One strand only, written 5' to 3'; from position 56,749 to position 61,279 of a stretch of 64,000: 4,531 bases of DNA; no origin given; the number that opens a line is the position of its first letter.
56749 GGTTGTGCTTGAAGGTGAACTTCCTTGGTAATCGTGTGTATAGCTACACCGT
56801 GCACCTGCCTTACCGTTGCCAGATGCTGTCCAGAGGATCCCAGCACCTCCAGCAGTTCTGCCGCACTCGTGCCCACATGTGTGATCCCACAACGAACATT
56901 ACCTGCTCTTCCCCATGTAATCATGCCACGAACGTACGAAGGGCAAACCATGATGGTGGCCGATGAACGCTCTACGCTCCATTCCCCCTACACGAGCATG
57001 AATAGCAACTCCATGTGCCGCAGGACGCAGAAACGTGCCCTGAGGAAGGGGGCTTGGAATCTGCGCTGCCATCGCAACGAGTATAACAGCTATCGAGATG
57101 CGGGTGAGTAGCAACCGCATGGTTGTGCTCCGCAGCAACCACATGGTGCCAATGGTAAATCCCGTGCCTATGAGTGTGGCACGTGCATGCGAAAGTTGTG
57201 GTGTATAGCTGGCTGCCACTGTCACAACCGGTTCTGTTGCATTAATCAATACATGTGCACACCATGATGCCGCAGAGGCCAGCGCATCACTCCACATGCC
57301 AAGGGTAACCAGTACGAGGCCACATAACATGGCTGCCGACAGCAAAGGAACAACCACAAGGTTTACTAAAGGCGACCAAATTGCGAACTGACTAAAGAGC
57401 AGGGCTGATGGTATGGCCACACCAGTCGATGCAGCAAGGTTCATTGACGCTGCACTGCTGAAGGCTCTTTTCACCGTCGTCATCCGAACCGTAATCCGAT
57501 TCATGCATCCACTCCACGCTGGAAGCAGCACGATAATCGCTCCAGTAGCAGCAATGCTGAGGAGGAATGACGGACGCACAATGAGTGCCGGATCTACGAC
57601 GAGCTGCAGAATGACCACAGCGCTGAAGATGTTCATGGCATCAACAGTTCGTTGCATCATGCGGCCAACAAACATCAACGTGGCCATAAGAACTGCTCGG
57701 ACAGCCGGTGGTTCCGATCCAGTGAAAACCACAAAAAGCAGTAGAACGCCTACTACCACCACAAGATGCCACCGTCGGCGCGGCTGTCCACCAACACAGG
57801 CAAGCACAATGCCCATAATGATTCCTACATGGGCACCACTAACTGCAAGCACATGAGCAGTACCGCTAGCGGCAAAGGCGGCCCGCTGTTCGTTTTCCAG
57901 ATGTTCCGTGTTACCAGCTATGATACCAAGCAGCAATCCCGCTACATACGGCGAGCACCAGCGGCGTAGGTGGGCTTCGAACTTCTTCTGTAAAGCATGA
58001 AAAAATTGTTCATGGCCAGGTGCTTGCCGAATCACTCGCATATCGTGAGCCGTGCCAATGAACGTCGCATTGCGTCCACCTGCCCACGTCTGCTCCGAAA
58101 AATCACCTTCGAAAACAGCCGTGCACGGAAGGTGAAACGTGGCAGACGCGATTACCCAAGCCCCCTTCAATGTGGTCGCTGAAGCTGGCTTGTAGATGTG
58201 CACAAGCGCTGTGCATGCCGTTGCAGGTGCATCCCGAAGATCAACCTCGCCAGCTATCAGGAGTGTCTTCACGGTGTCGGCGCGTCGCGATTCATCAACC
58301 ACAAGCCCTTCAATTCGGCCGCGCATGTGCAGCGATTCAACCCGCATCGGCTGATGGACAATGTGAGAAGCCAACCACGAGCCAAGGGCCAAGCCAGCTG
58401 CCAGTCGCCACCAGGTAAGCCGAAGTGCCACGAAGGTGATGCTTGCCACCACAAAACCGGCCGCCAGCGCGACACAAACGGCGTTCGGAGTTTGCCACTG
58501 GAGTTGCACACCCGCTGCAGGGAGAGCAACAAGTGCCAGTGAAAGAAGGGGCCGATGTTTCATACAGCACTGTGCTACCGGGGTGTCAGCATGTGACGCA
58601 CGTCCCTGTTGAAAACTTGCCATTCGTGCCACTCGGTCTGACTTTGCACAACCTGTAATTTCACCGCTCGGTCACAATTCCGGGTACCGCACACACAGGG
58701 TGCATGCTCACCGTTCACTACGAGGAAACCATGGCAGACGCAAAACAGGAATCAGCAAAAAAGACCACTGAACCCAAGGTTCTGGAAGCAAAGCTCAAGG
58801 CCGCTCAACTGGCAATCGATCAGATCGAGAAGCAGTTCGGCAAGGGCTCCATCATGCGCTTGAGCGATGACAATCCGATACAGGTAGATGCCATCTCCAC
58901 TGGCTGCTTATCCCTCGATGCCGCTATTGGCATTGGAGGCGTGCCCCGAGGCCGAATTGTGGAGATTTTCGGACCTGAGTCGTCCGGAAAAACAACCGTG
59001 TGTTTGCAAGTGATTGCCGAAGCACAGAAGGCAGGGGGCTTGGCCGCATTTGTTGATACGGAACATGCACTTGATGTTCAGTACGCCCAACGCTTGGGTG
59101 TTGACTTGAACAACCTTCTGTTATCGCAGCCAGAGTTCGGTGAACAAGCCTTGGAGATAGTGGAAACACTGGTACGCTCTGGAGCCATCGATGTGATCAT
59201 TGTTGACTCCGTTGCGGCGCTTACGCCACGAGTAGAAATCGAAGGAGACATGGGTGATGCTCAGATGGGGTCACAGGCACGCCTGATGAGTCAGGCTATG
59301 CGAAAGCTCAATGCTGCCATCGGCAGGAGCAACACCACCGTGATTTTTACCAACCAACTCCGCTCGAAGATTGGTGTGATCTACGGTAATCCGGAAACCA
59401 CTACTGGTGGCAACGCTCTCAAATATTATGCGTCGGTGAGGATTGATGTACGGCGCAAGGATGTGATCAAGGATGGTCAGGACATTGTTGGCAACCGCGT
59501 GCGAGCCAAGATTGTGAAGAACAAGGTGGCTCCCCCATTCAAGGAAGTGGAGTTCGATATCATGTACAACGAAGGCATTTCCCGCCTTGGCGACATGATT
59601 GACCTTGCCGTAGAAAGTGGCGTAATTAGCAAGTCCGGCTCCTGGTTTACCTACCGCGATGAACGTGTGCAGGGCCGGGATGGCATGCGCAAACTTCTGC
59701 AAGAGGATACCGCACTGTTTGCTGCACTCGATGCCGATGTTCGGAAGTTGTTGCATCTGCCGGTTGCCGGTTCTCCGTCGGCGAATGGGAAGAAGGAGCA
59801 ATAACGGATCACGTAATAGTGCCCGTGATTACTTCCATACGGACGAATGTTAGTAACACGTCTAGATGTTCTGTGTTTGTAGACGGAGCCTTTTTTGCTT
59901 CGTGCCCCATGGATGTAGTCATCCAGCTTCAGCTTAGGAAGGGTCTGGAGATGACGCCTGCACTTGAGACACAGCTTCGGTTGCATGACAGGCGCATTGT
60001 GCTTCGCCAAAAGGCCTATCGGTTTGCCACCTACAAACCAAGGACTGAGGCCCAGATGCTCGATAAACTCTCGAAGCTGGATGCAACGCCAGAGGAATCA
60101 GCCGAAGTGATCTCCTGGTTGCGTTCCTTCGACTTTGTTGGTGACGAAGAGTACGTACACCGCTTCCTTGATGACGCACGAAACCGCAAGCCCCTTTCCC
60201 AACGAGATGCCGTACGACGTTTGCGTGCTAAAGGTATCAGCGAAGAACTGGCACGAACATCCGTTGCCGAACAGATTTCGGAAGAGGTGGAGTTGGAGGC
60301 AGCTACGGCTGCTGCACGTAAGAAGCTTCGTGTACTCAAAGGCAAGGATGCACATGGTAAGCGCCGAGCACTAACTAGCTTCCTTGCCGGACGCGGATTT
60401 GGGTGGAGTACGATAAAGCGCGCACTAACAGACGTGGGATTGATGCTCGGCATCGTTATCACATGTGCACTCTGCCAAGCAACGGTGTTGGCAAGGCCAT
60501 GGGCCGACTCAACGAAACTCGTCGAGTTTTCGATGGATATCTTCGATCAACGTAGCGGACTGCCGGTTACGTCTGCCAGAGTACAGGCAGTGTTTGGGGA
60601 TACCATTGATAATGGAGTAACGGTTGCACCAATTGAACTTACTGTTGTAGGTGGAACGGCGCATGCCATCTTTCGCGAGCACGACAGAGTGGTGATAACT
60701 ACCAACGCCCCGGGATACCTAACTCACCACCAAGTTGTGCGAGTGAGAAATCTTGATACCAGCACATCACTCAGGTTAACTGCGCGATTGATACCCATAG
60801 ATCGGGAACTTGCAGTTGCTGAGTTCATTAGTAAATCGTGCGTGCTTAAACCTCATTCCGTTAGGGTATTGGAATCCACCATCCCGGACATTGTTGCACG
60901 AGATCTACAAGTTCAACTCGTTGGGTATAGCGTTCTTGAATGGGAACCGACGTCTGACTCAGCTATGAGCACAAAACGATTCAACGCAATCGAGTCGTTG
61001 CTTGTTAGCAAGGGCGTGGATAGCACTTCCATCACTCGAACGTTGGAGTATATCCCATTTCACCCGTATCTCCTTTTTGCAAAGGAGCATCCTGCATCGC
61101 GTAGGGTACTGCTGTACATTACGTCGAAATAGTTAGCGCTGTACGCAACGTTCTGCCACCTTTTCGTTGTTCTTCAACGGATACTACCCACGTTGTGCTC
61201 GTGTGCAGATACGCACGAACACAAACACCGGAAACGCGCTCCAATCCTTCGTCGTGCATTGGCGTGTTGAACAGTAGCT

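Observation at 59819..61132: recX fused in frame to an exported OmpA-like protein, with a TGATG coupling motif at the junction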

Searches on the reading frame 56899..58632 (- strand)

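Call 34: search_protein_families(library=pfam, proteins=[window:56899-58632:-], max_evalue=0.0001)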
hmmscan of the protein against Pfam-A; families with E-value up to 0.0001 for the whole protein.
window:56899-58632:- (577 aa): 1 family
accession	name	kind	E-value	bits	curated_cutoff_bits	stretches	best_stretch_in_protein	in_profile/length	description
PF03772.21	Competence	-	5.7e-51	173.9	23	1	238-501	2-269/270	Competence protein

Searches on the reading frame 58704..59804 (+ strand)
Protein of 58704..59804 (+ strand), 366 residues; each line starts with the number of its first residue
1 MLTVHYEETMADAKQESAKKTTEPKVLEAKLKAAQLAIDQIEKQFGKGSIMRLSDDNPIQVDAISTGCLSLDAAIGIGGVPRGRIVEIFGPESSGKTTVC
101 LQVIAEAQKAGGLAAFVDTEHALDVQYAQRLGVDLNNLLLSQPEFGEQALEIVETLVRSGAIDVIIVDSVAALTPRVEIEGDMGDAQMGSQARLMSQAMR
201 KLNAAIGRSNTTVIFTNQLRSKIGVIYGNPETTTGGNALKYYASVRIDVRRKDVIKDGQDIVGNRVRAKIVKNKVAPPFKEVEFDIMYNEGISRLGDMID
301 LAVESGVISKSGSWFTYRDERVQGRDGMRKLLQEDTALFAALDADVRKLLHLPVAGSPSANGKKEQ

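Call 34: search_protein_families(library=pfam, proteins=[window:58704-59804:+], max_evalue=0.0001)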
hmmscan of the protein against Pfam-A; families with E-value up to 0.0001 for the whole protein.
window:58704-59804:+ (366 aa): 4 families
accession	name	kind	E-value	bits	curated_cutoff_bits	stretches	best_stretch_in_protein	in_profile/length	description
PF00154.27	RecA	-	4.5e-134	446.3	27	1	32-293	1-262/262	recA bacterial DNA recombination protein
PF21096.2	RecA_C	-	6.6e-15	55.4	27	1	296-350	1-56/57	RecA C-terminal domain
PF08423.17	Rad51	-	7e-13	48.8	22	1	63-252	7-212/244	Rad51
PF06745.19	ATPase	-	7.1e-08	32.5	26.6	1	65-221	2-166/231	KaiC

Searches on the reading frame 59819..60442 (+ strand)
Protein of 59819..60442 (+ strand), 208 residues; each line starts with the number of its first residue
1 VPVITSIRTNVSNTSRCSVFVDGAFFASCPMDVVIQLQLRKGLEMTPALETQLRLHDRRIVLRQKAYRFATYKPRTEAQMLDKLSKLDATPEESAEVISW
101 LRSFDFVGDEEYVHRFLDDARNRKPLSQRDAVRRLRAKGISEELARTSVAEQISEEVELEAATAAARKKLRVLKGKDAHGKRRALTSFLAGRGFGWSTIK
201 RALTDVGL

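Call 4: search_protein_families(library=pfam, proteins=[window:59819-60442:+], max_evalue=1)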
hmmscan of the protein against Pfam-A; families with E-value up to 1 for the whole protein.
window:59819-60442:+ (208 aa): 6 families
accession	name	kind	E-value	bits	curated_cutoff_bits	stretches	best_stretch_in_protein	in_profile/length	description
PF21982.2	RecX_HTH1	-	3.2e-09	37.1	26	1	63-101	2-40/40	RecX, first three-helix domain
PF21981.2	RecX_HTH3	-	9e-09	35.8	26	1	156-203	1-48/48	RecX, third three-helix domain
PF02631.22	RecX_HTH2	-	0.00077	20.1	26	1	109-146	2-39/42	RecX, second three-helix domain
PF21853.1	DUF6912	-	0.0048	17.5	27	1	128-185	17-73/160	Family of unknown function (DUF6912)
PF01988.24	VIT1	-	0.065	13.5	28.1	1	129-190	83-143/214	VIT family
PF19807.5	DUF6290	-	0.094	13.4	27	1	143-169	29-55/72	Family of unknown function (DUF6290)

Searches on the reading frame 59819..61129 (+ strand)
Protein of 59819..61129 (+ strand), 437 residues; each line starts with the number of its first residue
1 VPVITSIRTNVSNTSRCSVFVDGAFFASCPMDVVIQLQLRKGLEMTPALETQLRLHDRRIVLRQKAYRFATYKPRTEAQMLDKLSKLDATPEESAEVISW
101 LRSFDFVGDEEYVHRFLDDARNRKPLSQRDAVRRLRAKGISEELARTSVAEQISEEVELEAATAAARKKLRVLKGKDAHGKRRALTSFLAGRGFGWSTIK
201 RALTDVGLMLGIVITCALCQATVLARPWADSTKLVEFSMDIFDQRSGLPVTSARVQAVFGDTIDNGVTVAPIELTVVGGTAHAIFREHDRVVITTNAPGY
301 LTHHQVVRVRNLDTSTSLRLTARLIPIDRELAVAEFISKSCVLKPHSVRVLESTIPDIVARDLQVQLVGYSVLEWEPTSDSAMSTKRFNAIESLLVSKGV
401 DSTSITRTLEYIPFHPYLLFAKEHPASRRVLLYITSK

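Call 4: search_protein_families(library=pfam, proteins=[window:59819-61129:+], max_evalue=1)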
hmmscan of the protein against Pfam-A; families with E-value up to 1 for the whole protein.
window:59819-61129:+ (437 aa): 6 families
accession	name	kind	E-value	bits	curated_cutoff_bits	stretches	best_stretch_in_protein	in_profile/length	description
PF21982.2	RecX_HTH1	-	6.9e-09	36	26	1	63-101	2-40/40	RecX, first three-helix domain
PF21981.2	RecX_HTH3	-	3.9e-08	33.8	26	1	156-203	1-48/48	RecX, third three-helix domain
PF02631.22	RecX_HTH2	-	0.00067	20.3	26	1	109-146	2-39/42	RecX, second three-helix domain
PF21853.1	DUF6912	-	0.038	14.6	27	1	129-185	18-73/160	Family of unknown function (DUF6912)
PF01988.24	VIT1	-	0.11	12.7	28.1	1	129-191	83-144/214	VIT family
PF19807.5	DUF6290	-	0.21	12.2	27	1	143-169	29-55/72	Family of unknown function (DUF6290)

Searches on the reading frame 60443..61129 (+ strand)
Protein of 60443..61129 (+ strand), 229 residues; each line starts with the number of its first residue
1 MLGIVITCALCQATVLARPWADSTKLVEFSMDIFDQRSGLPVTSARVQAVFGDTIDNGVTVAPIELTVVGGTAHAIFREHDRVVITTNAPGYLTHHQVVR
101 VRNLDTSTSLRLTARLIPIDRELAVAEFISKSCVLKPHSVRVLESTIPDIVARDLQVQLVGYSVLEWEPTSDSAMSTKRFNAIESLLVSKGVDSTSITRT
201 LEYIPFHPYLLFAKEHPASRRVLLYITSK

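Call 4: search_protein_families(library=pfam, proteins=[window:60443-61129:+], max_evalue=1)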
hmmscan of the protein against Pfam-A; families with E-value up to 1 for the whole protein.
window:60443-61129:+ (229 aa): 0 families

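Call 63: search_protein_representatives(protein=window:60443-61129:+)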
Query: 229 residues. Proteins with E-value up to 0.001 (for the whole library): 22; up to 1e-10: 6; up to 1e-30: 1. The best 22 are listed.
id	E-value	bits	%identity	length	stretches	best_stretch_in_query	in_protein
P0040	8.8e-31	123.8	35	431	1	2-224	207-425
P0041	6.4e-27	111.2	35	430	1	3-224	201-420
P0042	1.3e-13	67.7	28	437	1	8-220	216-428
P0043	2.3e-11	60.4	29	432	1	4-226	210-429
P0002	2.5e-11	60.2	26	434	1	14-224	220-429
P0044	7.6e-11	58.6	28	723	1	70-226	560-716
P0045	1.1e-09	54.8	27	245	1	28-226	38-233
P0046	1.3e-09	54.6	26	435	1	22-226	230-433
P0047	2.4e-08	50.5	28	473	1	47-227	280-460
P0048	2.7e-08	50.3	31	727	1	74-224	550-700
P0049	3.0e-08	50.2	28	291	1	28-226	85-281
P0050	8.4e-08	48.7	30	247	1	47-225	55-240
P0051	8.6e-08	48.7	27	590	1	29-225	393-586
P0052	1.4e-07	48.0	27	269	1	30-227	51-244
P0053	1.9e-07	47.6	28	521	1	33-225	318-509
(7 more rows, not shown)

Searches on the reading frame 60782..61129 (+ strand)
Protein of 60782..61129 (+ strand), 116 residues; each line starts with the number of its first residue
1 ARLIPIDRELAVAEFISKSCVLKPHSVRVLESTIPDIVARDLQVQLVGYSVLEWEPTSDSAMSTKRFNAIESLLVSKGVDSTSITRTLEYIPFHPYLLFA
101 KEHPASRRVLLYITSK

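Call 44: search_solved_structures(query=window:60782-61129:+, max_evalue=10, show_alignments=4)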
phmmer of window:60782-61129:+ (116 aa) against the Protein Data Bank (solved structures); distinct sequences matched with E-value up to 10: 3.
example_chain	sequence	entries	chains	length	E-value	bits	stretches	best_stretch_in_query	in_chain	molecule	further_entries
3vue_A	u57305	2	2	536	0.35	14.6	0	4-57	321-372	Granule-bound starch synthase 1, chloroplastic/amyloplastic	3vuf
2k1s_A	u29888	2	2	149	0.79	13.5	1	15-97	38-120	Inner membrane lipoprotein yiaD | Probable lipoprotein YiaD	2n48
4ob1_A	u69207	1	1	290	1.6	12.5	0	63-86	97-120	Cobalt-containing nitrile hydratase subunit alpha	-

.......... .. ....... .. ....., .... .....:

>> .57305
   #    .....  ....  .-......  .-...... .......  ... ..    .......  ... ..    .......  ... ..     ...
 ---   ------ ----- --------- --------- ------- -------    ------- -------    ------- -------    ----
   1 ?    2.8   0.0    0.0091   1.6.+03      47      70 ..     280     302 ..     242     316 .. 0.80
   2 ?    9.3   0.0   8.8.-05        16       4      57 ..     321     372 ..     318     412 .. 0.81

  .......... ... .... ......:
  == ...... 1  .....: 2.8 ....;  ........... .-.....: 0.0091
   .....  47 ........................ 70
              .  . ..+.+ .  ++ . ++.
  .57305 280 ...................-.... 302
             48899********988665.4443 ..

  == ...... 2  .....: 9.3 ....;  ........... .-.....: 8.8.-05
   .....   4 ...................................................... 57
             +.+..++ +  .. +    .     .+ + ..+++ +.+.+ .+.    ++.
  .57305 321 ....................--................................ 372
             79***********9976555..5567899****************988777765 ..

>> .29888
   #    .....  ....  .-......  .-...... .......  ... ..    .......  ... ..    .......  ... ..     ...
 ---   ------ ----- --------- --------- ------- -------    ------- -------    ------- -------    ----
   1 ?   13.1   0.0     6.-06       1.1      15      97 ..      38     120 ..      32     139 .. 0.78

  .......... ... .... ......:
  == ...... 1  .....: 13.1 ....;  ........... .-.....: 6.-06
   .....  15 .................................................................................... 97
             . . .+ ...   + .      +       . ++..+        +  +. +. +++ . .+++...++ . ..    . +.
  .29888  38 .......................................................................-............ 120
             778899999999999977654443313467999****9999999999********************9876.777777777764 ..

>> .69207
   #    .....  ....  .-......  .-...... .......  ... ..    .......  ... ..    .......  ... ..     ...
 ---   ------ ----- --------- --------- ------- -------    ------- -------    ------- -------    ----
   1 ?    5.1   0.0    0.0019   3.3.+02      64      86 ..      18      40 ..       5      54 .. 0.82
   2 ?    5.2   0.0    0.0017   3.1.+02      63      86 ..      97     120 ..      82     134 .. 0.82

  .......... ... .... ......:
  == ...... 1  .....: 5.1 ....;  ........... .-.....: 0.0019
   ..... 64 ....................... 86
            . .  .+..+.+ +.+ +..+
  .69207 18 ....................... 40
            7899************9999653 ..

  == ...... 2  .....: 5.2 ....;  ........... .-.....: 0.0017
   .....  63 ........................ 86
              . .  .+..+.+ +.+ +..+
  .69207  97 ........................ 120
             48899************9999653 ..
